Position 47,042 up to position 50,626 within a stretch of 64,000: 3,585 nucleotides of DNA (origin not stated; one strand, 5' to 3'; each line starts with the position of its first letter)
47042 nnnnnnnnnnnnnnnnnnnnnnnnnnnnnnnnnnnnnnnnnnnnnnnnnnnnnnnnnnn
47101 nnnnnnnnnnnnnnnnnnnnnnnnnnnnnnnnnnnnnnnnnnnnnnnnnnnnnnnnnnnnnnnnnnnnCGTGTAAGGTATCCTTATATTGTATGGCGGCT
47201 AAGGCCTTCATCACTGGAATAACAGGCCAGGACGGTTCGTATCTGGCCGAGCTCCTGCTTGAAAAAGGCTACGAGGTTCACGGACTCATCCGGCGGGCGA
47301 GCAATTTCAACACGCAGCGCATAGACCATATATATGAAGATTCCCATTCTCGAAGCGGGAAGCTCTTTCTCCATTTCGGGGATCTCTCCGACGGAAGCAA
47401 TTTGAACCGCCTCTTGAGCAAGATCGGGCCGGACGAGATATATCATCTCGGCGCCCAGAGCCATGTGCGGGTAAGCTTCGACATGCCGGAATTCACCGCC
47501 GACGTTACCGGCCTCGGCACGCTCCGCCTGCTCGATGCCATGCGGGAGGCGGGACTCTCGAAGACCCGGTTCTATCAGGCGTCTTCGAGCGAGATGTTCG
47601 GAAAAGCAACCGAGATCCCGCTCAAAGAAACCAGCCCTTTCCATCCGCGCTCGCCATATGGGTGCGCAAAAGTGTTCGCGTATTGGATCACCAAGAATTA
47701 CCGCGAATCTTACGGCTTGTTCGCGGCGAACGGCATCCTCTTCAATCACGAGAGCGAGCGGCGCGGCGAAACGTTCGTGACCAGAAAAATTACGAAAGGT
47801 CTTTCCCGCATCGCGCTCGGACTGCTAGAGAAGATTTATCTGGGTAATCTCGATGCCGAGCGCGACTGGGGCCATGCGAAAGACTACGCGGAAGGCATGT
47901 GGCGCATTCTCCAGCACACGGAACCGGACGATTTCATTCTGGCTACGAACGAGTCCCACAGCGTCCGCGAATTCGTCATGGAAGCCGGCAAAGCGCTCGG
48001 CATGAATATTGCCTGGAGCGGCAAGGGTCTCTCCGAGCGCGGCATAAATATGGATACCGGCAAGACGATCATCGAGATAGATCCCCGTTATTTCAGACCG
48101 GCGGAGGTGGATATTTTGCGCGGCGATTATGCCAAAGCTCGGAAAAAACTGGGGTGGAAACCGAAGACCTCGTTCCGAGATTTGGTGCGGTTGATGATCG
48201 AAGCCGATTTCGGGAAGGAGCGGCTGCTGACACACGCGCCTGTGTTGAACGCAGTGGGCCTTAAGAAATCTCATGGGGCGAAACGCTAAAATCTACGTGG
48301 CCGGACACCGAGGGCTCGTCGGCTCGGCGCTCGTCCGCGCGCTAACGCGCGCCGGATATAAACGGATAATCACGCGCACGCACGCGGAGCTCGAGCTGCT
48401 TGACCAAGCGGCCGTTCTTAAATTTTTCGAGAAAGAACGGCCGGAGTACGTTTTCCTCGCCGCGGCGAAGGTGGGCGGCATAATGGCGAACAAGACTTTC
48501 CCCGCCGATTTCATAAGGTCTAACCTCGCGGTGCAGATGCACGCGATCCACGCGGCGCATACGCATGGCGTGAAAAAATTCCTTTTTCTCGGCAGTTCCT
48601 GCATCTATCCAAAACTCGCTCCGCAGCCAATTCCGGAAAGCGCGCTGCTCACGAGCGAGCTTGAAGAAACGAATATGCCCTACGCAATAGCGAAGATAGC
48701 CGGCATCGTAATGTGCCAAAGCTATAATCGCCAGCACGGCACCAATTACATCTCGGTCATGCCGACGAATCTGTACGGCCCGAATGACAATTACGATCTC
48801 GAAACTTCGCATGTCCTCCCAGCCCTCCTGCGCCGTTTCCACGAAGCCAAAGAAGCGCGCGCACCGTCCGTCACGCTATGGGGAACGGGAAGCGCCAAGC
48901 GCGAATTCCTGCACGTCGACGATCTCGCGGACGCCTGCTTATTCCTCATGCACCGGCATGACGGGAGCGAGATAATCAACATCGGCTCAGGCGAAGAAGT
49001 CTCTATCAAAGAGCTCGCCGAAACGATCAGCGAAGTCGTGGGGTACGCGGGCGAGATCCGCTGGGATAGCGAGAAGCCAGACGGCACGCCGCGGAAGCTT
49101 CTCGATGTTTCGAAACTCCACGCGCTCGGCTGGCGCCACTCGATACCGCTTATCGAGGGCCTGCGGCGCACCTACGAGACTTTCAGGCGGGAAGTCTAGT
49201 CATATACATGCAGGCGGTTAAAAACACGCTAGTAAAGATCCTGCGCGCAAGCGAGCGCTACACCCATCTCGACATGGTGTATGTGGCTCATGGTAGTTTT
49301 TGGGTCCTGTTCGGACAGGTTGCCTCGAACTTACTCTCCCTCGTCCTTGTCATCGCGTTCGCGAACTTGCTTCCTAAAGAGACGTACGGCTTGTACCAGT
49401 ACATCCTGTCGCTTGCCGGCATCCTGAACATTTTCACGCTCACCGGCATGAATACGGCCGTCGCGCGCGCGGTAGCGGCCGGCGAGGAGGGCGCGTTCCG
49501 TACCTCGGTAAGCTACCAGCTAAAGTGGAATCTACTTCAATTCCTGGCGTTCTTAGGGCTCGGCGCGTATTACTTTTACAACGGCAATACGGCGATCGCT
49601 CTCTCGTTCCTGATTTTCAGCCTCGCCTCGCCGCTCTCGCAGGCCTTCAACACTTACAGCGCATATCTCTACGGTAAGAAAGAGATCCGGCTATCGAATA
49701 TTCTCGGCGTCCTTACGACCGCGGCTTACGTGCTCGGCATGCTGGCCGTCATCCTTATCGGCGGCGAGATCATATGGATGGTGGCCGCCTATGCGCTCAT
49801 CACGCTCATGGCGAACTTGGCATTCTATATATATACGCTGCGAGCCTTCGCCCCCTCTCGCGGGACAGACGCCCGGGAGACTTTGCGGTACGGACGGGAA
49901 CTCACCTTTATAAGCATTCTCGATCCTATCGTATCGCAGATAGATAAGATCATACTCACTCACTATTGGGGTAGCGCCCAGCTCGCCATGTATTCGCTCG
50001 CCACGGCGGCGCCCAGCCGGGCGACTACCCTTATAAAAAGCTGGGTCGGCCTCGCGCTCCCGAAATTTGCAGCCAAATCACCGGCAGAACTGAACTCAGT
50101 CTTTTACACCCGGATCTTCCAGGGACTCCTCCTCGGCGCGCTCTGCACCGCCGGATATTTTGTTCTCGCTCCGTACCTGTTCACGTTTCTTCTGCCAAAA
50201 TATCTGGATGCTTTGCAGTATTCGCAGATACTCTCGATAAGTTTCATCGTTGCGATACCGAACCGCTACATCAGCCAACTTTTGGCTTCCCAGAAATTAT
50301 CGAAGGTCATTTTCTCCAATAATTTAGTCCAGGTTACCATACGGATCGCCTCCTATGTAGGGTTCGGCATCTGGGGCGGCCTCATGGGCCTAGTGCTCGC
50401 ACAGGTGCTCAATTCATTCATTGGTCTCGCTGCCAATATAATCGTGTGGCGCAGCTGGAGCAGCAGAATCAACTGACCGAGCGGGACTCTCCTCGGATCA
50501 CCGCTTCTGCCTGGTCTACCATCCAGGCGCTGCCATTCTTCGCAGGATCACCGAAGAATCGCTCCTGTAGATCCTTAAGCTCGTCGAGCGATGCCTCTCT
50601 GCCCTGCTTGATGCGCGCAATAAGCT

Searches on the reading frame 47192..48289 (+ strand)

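Call 68: search_protein_families(library=pfam, proteins=[window:47192-48289:+], max_evalue=0.00001)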
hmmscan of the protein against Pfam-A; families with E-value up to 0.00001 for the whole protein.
window:47192-48289:+ (365 aa): 3 families
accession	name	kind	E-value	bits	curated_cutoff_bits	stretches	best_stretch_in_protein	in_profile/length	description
PF16363.11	GDP_Man_Dehyd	-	7.1e-147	489.6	27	1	6-335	1-332/332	GDP-mannose 4,6 dehydratase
PF01370.27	Epimerase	-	1.5e-72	244.3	20.9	1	6-247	2-236/240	NAD dependent epimerase/dehydratase family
PF04321.23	RmlD_sub_bind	-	4.6e-07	29.6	27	1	6-161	4-130/287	RmlD substrate binding domain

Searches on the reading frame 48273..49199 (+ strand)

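Call 68: search_protein_families(library=pfam, proteins=[window:48273-49199:+], max_evalue=0.00001)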
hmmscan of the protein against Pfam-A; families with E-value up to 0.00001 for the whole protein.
window:48273-49199:+ (308 aa): 4 families
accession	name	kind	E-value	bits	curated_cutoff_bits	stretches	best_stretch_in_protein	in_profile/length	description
PF01370.27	Epimerase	-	9.6e-67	225.3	20.9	1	7-238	1-240/240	NAD dependent epimerase/dehydratase family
PF16363.11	GDP_Man_Dehyd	-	1.9e-21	77.3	27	1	40-265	59-273/332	GDP-mannose 4,6 dehydratase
PF02719.21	Polysacc_synt_2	-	4.5e-07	29.8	20.2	0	43-106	64-126/293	Polysaccharide biosynthesis protein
PF04321.23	RmlD_sub_bind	-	1.6e-06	27.8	27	0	6-65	2-60/287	RmlD substrate binding domain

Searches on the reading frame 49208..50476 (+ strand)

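Call 68: search_protein_families(library=pfam, proteins=[window:49208-50476:+], max_evalue=0.00001)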
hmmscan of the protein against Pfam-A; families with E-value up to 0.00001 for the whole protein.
window:49208-50476:+ (422 aa): 2 families
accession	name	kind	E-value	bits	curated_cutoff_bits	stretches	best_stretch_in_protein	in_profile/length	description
PF01943.22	Polysacc_synt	-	1.5e-23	84.1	28.2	1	27-265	2-247/274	Polysaccharide biosynthesis protein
PF13440.11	Polysacc_synt_3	-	1.3e-08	34.9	23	1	52-280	3-232/293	Polysaccharide biosynthesis protein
